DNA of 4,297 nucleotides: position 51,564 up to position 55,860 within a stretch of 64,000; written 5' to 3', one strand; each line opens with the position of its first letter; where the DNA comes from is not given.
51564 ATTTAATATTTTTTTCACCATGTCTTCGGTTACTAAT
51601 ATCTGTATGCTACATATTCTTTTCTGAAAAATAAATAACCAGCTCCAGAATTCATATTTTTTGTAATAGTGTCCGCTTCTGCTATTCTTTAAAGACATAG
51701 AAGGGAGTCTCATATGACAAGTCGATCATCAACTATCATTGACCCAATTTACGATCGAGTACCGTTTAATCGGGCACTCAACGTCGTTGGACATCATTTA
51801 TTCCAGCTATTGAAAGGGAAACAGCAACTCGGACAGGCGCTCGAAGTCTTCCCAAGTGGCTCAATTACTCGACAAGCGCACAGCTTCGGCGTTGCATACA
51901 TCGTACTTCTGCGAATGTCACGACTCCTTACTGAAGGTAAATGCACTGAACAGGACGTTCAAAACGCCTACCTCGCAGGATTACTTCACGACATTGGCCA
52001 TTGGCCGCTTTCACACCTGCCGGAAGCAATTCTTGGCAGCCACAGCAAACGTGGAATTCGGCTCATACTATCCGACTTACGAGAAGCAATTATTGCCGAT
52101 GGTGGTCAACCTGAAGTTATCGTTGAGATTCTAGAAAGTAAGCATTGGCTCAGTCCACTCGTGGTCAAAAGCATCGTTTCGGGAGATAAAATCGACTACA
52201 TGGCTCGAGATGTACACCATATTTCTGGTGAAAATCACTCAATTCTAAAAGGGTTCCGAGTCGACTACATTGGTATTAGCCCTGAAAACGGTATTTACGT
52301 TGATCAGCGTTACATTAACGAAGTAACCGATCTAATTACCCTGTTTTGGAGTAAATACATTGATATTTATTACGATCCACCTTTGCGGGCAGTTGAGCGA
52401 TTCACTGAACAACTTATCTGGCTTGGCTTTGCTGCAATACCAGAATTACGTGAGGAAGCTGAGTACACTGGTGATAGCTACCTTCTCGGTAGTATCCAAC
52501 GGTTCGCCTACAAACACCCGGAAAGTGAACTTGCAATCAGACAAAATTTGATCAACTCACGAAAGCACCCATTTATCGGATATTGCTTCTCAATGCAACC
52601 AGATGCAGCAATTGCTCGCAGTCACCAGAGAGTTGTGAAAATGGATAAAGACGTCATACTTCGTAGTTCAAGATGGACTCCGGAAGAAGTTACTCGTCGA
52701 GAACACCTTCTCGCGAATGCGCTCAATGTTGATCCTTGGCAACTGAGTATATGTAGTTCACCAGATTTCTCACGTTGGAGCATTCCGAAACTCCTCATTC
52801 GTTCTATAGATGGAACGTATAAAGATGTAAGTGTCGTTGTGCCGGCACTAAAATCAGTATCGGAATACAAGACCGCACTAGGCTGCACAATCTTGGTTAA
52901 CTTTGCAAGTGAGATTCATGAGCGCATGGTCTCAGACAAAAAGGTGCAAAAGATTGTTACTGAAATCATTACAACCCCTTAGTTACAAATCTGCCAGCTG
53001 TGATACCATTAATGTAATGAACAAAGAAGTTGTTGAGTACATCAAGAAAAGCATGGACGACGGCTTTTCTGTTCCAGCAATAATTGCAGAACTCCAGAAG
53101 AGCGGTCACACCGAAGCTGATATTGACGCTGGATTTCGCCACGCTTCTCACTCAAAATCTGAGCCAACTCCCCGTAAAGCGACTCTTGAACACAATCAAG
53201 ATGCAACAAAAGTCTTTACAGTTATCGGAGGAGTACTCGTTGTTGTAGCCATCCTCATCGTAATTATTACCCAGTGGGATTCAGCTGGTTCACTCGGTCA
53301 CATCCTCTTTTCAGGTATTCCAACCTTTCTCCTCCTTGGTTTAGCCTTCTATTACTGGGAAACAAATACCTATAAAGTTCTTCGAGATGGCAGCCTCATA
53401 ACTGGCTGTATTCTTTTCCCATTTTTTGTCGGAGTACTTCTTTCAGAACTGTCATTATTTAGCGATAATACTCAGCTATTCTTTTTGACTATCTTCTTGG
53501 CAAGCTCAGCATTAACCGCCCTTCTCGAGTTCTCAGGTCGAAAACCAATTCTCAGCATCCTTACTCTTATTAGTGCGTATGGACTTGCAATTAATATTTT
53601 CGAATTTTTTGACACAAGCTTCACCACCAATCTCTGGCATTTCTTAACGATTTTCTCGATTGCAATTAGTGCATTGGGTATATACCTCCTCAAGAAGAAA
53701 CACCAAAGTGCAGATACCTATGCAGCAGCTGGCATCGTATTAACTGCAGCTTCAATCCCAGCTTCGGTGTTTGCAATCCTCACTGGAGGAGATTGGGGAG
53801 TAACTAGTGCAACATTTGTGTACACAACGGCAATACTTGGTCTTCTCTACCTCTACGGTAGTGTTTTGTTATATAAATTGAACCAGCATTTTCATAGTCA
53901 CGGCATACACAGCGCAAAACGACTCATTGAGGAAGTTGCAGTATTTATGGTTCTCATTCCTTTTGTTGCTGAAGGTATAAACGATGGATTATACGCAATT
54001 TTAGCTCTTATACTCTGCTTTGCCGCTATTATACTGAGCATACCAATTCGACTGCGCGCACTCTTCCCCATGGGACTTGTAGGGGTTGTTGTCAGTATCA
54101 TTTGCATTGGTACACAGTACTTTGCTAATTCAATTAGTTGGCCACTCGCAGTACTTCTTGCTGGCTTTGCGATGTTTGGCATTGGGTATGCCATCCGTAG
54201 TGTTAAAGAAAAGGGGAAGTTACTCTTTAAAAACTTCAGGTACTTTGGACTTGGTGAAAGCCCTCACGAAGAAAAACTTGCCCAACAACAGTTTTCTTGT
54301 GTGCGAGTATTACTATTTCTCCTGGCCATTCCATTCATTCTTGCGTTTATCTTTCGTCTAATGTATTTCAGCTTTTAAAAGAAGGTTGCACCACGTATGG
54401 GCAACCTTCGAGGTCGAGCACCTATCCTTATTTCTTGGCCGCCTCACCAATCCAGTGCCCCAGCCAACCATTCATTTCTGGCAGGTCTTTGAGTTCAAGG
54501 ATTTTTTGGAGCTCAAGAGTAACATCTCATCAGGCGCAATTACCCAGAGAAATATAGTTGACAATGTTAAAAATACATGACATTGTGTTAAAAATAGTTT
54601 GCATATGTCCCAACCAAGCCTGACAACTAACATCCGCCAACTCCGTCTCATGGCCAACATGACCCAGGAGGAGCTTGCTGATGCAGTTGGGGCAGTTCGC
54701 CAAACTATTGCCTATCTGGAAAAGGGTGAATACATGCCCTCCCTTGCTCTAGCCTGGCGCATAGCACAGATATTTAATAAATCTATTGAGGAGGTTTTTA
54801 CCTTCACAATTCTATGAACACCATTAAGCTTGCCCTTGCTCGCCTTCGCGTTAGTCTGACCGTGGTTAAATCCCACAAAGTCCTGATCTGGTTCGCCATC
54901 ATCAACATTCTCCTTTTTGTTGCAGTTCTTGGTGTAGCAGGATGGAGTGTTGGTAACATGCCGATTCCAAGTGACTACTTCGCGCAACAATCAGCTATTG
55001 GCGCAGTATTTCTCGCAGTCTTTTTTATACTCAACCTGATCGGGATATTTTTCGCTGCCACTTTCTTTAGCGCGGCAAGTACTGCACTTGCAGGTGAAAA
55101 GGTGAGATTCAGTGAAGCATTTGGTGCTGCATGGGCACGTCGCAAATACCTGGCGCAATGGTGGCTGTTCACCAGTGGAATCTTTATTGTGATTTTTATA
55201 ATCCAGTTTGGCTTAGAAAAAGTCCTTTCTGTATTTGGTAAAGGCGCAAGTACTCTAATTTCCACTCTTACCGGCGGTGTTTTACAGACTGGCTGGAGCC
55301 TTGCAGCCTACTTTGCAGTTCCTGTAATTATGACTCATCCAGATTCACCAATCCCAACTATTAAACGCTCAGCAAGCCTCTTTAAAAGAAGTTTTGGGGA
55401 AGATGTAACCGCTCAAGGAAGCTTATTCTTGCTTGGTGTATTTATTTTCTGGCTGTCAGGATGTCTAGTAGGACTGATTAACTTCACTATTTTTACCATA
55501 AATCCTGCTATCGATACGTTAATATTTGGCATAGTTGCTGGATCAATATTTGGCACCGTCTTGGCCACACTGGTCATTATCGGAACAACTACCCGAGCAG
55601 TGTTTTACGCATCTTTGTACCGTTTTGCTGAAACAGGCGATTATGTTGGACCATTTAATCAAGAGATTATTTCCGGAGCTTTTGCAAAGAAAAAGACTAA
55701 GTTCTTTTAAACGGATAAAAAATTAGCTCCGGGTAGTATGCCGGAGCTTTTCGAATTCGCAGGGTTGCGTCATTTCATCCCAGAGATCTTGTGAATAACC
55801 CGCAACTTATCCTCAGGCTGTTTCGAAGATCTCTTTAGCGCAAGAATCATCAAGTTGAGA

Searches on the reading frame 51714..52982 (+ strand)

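Call 40: search_protein_families(library=pfam, proteins=[window:51714-52982:+])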
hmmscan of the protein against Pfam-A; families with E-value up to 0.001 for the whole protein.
window:51714-52982:+ (422 aa): 1 family
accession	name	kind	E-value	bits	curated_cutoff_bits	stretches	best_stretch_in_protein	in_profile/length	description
PF01966.28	HD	-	1.2e-06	29.3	22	1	55-120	3-68/116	HD domain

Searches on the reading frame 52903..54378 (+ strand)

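Call 40: search_protein_families(library=pfam, proteins=[window:52903-54378:+])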
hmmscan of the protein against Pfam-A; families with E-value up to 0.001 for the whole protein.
window:52903-54378:+ (491 aa): 1 family
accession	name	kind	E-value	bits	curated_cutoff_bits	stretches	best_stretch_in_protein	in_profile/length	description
PF09925.14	DUF2157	-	4.7e-07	30.1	32.4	1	98-203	31-136/146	Predicted membrane protein (DUF2157)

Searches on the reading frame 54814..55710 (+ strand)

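Call 40: search_protein_families(library=pfam, proteins=[window:54814-55710:+])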
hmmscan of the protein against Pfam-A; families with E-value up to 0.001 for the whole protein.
window:54814-55710:+ (298 aa): 1 family
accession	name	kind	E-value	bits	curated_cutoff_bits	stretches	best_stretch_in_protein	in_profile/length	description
PF19656.5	DUF6159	-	2e-08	34.8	27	1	62-276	2-201/204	Family of unknown function (DUF6159)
